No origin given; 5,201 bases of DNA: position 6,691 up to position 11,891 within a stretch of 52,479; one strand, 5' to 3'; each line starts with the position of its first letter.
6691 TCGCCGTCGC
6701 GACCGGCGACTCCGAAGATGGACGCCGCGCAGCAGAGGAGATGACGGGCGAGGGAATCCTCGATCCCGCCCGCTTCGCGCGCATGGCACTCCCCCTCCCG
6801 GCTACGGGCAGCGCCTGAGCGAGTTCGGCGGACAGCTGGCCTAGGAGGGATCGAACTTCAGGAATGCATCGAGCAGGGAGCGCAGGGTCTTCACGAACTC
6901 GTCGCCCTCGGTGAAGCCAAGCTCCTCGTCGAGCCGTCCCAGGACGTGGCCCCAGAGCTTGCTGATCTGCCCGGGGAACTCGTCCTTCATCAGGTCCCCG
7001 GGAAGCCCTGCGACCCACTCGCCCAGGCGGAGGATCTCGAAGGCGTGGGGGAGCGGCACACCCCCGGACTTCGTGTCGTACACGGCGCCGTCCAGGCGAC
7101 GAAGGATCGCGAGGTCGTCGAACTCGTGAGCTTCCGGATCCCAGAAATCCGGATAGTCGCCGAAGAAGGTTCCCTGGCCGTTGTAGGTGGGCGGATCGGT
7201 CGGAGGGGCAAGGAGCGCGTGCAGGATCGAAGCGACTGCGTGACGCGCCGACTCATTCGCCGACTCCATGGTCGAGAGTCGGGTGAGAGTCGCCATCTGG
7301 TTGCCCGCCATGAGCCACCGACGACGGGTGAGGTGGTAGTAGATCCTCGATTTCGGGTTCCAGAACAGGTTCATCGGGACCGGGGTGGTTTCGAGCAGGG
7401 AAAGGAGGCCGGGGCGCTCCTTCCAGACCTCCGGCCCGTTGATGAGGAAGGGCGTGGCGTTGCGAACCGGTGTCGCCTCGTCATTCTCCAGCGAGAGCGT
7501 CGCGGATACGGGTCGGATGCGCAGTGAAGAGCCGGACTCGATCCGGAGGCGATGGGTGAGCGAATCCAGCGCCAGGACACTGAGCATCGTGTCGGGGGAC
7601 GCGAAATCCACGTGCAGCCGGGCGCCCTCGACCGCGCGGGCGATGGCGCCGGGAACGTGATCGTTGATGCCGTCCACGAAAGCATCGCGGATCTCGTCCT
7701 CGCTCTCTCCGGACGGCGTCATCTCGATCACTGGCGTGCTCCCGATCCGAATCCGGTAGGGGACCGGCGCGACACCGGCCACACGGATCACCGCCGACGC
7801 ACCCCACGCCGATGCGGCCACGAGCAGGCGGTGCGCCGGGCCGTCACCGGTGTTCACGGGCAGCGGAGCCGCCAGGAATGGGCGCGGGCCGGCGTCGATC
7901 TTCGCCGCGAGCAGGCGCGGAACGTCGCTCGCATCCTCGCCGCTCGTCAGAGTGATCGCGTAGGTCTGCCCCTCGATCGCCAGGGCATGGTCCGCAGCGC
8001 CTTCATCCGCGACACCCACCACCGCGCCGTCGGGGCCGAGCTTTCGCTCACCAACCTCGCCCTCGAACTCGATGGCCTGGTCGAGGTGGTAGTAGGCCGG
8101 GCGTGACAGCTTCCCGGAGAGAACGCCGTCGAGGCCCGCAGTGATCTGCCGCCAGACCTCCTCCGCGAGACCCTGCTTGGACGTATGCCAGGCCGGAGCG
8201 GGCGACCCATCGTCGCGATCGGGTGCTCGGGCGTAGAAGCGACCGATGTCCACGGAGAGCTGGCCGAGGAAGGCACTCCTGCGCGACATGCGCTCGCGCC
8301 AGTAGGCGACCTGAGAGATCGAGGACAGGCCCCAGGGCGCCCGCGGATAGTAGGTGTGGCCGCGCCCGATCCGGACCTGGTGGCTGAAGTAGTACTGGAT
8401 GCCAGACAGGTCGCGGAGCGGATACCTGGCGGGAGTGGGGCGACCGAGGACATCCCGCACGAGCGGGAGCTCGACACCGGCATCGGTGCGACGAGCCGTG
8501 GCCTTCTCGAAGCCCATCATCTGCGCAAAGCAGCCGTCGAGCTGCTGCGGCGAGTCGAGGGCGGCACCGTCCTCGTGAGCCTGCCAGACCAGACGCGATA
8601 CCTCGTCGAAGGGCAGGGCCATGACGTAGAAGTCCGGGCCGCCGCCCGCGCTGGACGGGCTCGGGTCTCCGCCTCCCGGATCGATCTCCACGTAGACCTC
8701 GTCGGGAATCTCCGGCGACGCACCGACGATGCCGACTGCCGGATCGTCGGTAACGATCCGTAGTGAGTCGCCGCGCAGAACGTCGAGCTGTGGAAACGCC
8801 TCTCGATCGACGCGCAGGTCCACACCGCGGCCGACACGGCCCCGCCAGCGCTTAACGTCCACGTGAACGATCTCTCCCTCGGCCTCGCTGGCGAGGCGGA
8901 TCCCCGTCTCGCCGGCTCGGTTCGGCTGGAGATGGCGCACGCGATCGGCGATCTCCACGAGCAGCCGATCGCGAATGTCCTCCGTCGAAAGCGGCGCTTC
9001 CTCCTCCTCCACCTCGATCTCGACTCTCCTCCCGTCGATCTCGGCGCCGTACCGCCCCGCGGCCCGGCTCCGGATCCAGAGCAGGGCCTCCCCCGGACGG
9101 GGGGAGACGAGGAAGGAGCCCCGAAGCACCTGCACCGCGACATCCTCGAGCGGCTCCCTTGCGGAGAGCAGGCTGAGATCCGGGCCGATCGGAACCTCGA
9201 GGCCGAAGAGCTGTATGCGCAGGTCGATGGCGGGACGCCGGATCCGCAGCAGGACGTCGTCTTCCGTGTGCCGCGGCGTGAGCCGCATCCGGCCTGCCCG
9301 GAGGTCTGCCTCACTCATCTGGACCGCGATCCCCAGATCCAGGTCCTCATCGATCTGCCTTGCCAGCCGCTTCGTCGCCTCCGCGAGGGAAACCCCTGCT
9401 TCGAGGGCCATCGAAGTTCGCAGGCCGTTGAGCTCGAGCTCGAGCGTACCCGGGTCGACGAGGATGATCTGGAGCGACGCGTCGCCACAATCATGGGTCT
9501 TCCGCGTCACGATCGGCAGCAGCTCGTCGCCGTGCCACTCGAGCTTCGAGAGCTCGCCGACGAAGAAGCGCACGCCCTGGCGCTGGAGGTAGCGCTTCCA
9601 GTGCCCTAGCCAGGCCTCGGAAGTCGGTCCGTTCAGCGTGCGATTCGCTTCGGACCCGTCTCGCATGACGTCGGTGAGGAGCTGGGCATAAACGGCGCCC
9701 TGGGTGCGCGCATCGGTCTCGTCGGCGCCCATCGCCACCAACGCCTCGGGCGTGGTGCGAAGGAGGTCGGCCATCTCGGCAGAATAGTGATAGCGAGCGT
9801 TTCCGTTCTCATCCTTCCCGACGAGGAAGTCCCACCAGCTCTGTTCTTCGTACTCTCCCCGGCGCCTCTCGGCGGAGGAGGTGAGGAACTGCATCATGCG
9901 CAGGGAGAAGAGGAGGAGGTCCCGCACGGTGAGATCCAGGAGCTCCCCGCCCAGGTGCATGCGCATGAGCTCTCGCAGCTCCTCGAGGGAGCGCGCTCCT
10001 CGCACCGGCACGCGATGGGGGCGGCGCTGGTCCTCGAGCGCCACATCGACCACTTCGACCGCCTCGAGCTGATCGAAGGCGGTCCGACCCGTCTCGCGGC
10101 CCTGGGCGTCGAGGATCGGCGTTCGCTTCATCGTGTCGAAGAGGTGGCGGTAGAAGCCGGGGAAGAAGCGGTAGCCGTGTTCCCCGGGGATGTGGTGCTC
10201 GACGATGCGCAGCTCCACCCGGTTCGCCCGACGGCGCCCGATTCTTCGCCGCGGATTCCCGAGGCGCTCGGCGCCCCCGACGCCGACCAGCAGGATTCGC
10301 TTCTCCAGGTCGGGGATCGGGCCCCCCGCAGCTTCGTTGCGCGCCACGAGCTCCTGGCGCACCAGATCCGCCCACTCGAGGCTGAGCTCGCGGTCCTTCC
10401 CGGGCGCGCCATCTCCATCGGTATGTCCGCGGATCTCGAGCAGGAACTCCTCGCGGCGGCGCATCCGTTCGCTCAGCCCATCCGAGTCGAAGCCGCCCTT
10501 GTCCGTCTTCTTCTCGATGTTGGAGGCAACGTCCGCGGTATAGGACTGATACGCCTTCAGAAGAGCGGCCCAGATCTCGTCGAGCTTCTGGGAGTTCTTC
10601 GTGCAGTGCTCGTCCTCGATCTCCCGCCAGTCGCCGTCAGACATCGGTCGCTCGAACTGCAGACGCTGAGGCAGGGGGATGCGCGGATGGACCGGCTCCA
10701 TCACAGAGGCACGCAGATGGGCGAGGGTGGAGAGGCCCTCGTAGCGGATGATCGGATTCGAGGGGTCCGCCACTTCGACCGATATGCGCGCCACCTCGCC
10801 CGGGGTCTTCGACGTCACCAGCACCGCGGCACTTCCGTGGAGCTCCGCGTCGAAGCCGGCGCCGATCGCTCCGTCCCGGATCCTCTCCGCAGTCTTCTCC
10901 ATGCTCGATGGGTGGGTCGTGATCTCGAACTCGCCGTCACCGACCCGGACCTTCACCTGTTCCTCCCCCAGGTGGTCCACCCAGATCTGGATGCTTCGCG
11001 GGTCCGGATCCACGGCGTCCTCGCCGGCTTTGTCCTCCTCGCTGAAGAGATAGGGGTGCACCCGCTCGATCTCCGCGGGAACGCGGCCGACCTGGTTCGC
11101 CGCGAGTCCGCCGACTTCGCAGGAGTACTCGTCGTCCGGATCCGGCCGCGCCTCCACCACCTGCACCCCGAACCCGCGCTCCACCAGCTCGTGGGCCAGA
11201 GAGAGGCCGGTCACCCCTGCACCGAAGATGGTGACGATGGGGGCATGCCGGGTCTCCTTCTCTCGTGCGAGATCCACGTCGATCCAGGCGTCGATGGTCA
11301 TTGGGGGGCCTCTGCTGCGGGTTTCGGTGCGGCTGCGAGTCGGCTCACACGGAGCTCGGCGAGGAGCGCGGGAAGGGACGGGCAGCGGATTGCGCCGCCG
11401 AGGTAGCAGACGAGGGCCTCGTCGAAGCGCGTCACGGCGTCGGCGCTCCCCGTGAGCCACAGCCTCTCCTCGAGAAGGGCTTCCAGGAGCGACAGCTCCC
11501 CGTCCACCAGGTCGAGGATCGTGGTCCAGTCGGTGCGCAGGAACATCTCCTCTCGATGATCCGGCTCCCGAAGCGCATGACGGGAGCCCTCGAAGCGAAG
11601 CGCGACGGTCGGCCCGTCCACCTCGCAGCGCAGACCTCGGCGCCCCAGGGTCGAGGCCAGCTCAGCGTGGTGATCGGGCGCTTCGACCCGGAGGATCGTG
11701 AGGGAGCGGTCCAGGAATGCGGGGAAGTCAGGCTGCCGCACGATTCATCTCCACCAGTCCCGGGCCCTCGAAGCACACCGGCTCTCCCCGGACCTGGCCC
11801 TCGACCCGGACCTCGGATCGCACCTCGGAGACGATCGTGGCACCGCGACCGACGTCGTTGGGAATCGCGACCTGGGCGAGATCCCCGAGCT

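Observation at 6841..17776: Sigma-54-promoted, translationally coupled 7-gene unit linking a cyclase, a prenyl-diphosphate synthase, lipid-handling proteins and a giant flavoprotein: candidate undescribed isoprenoid-lipid system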

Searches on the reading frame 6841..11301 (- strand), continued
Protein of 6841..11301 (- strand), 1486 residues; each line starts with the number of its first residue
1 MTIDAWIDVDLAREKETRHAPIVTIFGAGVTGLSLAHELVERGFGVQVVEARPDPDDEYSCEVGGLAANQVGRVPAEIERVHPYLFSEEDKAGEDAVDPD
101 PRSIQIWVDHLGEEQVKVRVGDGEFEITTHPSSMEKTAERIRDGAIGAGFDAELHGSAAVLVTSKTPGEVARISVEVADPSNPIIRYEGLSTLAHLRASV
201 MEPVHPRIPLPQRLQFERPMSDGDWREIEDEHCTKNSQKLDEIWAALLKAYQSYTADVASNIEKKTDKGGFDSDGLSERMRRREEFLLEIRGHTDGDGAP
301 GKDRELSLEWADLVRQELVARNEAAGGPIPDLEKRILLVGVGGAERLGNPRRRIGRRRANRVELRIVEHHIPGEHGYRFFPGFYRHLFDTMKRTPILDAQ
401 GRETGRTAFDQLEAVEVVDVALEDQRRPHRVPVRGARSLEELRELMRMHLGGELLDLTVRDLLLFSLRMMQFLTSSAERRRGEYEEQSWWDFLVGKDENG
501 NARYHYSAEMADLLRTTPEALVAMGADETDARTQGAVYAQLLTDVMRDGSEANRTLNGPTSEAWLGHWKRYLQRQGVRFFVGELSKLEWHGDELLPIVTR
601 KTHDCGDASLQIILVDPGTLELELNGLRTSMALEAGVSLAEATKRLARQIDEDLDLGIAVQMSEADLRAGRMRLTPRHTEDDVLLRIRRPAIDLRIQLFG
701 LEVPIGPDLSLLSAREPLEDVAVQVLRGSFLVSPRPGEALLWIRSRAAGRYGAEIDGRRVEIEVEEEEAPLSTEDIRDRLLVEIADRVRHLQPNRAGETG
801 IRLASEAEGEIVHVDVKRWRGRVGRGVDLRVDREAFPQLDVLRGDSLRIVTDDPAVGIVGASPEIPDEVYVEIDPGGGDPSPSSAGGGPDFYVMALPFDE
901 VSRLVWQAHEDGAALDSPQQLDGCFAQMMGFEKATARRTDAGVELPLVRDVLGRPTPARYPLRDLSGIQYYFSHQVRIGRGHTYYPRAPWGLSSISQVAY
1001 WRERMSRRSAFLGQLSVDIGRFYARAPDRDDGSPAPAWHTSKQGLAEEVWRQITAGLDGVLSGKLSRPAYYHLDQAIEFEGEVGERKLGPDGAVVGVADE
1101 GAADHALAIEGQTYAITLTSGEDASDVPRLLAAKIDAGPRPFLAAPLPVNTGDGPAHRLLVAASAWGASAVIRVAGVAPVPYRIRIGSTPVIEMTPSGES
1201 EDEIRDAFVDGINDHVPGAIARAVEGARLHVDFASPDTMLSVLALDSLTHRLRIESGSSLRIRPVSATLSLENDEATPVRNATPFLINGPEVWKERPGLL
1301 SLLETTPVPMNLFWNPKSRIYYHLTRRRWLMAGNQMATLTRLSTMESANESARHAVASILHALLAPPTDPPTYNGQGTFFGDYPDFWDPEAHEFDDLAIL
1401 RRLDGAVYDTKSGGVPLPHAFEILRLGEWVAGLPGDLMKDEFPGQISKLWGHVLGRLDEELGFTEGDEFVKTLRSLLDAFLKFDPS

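Call 86: search_protein_families(library=pfam, proteins=[L069:6113-7009:+, L069:7006-9297:+, L069:9288-9794:+, L069:9941-11611:+, L031:8938-9705:-, L031:11896-12540:+, L031:12546-13943:+, L048:7285-9942:+, L053:12269-17542:+], max_evalue=0.0001)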
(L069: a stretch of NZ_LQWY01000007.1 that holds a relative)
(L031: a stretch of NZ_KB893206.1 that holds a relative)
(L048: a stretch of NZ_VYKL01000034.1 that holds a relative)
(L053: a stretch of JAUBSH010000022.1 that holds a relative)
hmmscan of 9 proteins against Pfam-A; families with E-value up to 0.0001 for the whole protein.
L069:6113-7009:+ (298 aa): 2 families
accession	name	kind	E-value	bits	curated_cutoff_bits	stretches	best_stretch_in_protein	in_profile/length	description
PF00941.27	FAD_binding_5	-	2.1e-30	106.2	27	1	15-179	5-168/170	FAD binding domain in molybdopterin dehydrogenase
PF03450.22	CO_deh_flav_C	-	1.3e-12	48.1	25.5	1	191-285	3-95/102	CO dehydrogenase flavoprotein C-terminal domain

L069:7006-9297:+ (763 aa): 3 families
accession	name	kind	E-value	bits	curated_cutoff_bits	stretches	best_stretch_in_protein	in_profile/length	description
PF02738.23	MoCoBD_1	-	5.3e-77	258.6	27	1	151-390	3-244/244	Molybdopterin cofactor-binding domain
PF20256.3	MoCoBD_2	-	2.2e-59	201.7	27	1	422-694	9-283/283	Molybdopterin cofactor-binding domain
PF01315.27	Ald_Xan_dh_C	-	1.6e-32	112.5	31.3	1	27-133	1-110/110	Aldehyde oxidase and xanthine dehydrogenase, a/b hammerhead domain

L069:9288-9794:+ (168 aa): 2 families
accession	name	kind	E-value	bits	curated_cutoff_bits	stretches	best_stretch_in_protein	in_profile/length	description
PF01799.25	Fer2_2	-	4.6e-31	107.2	30.3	1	89-161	1-75/75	[2Fe-2S] binding domain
PF00111.32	Fer2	-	4e-07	30.3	21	1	23-70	3-51/77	2Fe-2S iron-sulfur cluster binding domain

L069:9941-11611:+ (556 aa): 9 families
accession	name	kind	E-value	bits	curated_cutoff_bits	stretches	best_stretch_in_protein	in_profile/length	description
PF01593.30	Amino_oxidase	-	7.6e-20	72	19.8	1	28-514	1-443/443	Flavin containing amine oxidoreductase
PF13450.12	NAD_binding_8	-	7.3e-11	42.6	21.9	1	23-95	1-67/68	NAD(P)-binding Rossmann-like domain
PF01266.30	DAO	-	3.5e-09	37.1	27.9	1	20-55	1-37/353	FAD dependent oxidoreductase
PF07992.20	Pyr_redox_2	-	4.4e-07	30.1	26.1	1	19-50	1-32/291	Pyridine nucleotide-disulphide oxidoreductase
PF12831.13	FAD_oxidored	-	9.2e-07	28.9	27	0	21-63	2-44/416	FAD dependent oxidoreductase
PF00890.30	FAD_binding_2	-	5.7e-06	26.2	20.4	1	21-55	2-36/414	FAD binding domain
PF03486.20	HI0933_like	-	1.1e-05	25.4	50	0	20-57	2-39/244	HI0933-like protein Rossmann domain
PF00070.33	Pyr_redox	-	1.2e-05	26.1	22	0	20-50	1-31/82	Pyridine nucleotide-disulphide oxidoreductase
PF06100.17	MCRA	-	1.7e-05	24.4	23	0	19-66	2-53/495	MCRA family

L031:8938-9705:- (255 aa): 2 families
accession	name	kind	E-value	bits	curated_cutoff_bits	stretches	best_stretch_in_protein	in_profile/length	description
PF07883.17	Cupin_2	-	8.4e-24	83.5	27.2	2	63-128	4-68/70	Cupin domain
PF02311.25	AraC_binding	-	3.9e-17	62.7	21.1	1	71-131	16-76/135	AraC-like ligand binding domain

L031:11896-12540:+ (214 aa): 1 family
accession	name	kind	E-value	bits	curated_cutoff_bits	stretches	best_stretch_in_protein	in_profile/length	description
PF25129.1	Pyr4-TMTC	-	9.2e-17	61.9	27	1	18-208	24-222/227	Pyr4-like transmembrane terpene cyclases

L031:12546-13943:+ (465 aa): 2 families
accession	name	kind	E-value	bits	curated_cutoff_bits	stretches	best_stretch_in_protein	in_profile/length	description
PF02518.31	HATPase_c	-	2.4e-22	79.9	26.4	1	351-464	4-109/111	Histidine kinase-, DNA gyrase B-, and HSP90-like ATPase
PF00512.31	HisKA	-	2.9e-05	24.4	26.9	1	221-301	2-65/66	His Kinase A (phospho-acceptor) domain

L048:7285-9942:+ (885 aa): 2 families
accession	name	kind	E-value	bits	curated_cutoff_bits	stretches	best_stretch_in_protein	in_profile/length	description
PF01326.24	PPDK_N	-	2.9e-95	319.8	27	1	29-326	3-312/328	Pyruvate phosphate dikinase, AMP/ATP-binding domain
PF00391.29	PEP-utilizers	-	2.8e-24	84.9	23.1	1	810-880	2-72/72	PEP-utilising enzyme, mobile domain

L053:12269-17542:+ (1757 aa): 8 families
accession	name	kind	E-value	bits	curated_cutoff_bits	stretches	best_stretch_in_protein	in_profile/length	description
PF13191.12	AAA_16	-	1.3e-43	149.8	32.6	1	302-490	1-167/167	AAA ATPase domain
PF07228.17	SpoIIE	-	9.5e-38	130.5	25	1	1562-1755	2-190/192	Stage II sporulation protein E (SpoIIE)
PF00069.31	Pkinase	-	3.1e-37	128.8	31.7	1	21-263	11-255/263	Protein kinase domain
PF07714.23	PK_Tyr_Ser-Thr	-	5e-25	88.7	23.1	1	20-260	10-249/258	Protein tyrosine and serine/threonine kinase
PF01590.32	GAF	-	4.5e-12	47.1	22.4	1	1329-1471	2-133/133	GAF domain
PF13492.12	GAF_3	-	3e-10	41.1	27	1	1329-1473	2-129/129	GAF domain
PF13185.12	GAF_2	-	2.7e-09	37.8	28.6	1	1329-1472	4-136/136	GAF domain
PF14531.12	Kinase-like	-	1.4e-07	31.5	25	1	101-259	139-289/289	Kinase-like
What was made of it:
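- In Spirosoma a stand-alone flavoprotein homologue overlaps a Pyr4-like membrane terpene cyclase gene (call 86).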

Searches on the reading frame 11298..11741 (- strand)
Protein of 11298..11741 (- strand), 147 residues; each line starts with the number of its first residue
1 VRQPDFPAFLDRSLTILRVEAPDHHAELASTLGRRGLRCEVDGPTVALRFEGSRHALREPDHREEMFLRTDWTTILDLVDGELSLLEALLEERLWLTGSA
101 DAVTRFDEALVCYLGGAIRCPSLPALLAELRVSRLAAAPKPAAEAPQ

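Call 5: search_protein_families(library=pfam, proteins=[window:11298-11741:-], max_evalue=0.01)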
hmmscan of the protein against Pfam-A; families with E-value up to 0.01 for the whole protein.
window:11298-11741:- (147 aa): 0 families

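Call 6: search_protein_families(library=ncbifam, proteins=[window:11298-11741:-], max_evalue=1)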
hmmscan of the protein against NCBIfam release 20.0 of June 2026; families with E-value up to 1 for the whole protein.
window:11298-11741:- (147 aa): 1 family
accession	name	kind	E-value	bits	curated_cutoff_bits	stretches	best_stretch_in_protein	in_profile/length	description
NF038209.1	mft_etfA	equivalog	0.044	13.1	240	1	8-65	91-149/303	mycofactocin-associated electron transfer flavoprotein alpha subunit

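Call 7: search_protein_families(library=pfam, proteins=[window:11298-11741:-], max_evalue=10)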
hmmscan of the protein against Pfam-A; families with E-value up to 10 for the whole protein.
window:11298-11741:- (147 aa): 2 families
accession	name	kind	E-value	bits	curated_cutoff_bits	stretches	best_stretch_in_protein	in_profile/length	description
PF02036.22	SCP2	-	0.025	15.3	21.3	1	24-109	11-99/101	SCP-2 sterol transfer family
PF05932.18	CesT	-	0.054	14.1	22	1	27-106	5-81/119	Tir chaperone protein (CesT) family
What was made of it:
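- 11298..11741 (-): g6: SCP2-like lipid-binding protein (147 aa). The window protein hits SCP2 at E = 0.025 (call 7).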

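Call 62: search_solved_structures(query=A4, max_evalue=10)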
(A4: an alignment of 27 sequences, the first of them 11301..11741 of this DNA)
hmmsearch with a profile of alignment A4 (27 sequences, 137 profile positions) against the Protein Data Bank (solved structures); distinct sequences matched with E-value up to 10: 9.
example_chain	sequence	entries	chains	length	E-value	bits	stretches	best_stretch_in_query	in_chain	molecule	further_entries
2yhe_A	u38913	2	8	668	0.061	16.7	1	47-106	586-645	SEC-ALKYL SULFATASE | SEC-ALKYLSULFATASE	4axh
4av7_A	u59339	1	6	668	0.061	16.7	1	47-106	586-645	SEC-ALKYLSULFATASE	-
2cx7_A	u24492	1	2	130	0.33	14.3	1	55-109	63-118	Sterol carrier protein 2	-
4uei_A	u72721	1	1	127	0.36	14.1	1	57-100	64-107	STEROL CARRIER PROTEIN 2/3-OXOACYL-COA THIOLASE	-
1wfr_A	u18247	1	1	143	0.41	14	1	55-110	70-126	Hypothetical Protein TT1886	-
2nbm_A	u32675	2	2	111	0.46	13.8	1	60-108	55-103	Sterol carrier protein 2-like 2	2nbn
3bdq_A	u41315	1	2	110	0.7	13.2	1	60-102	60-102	Sterol carrier protein 2-like 2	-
2qzt_A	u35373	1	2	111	0.71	13.2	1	60-102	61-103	Sterol carrier protein 2-like 2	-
4nur_A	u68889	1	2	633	1.3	12.4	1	59-106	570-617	PSdsA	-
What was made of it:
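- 11298..11741 (-): All nine weak PDB profile hits appear to be SCP2-type proteins (call 62).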

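Call 64: search_protein_families(library=pfam, alignment_id=A4, max_evalue=0.1)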
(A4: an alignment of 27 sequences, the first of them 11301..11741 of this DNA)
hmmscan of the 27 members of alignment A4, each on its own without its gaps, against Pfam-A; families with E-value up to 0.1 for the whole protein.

A. member 1, window:11301-11741:- (147 aa): 2 families
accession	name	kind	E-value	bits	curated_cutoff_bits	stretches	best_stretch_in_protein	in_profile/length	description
PF02036.22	SCP2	-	0.025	15.3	21.3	1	24-109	11-99/101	SCP-2 sterol transfer family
PF05932.18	CesT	-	0.054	14.1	22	1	27-106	5-81/119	Tir chaperone protein (CesT) family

B. families by the number of members that match (of 27 scanned): 7 families
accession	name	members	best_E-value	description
PF02036.22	SCP2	13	3.4e-05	SCP-2 sterol transfer family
PF14864.11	Alkyl_sulf_C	9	0.0017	Alkyl sulfatase C-terminal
PF09498.15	DUF2388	1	0.018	Protein of unknown function (DUF2388)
PF05899.18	Cupin_3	1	0.024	EutQ-like cupin domain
PF17844.6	SCP_3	1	0.052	Bacterial SCP ortholog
PF05932.18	CesT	1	0.054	Tir chaperone protein (CesT) family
PF11226.13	DUF3022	1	0.09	Protein of unknown function (DUF3022)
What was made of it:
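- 11298..11741 (-): Of 27 orthologues, 13 hit SCP2 (best 3.4e-5) and 9 hit Alkyl_sulf_C (call 64).
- On SCP2 sterol-carrier family: Thirteen of 27 orthologues hit SCP2 (best 3.4e-5), and all nine weak PDB profile hits appear to be SCP2-type proteins (calls 62, 64).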
